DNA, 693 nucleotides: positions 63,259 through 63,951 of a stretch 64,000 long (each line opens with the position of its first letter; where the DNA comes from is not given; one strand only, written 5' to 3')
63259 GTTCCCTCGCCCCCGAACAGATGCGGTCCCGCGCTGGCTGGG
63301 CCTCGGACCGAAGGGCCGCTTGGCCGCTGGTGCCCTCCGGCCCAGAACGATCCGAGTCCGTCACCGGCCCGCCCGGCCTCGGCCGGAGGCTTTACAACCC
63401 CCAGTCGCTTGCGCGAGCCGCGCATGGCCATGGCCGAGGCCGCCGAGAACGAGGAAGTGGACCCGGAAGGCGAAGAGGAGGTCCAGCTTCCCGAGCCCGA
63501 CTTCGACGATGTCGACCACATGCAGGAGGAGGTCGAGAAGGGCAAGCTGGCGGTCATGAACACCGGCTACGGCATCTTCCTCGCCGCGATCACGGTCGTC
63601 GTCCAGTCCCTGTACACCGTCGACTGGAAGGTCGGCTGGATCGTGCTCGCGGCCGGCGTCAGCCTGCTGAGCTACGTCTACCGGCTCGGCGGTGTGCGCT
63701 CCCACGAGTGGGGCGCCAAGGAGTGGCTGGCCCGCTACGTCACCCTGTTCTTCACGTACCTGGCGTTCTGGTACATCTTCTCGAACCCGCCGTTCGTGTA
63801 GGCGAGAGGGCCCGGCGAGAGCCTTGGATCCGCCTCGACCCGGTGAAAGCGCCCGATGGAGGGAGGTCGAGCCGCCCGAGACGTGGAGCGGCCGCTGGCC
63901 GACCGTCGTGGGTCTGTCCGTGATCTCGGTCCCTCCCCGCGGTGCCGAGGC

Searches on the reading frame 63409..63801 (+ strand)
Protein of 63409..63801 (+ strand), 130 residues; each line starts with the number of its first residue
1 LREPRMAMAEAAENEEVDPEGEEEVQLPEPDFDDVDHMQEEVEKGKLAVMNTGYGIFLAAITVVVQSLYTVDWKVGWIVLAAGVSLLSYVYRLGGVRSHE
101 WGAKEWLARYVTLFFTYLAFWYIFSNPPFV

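Call 71: find_encoding_contigs(protein=window:63409-63801:+, flank=10000, max_places=4)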
Protein window:63409-63801:+ (130 aa): no gene with exactly this product is on record in the collection.
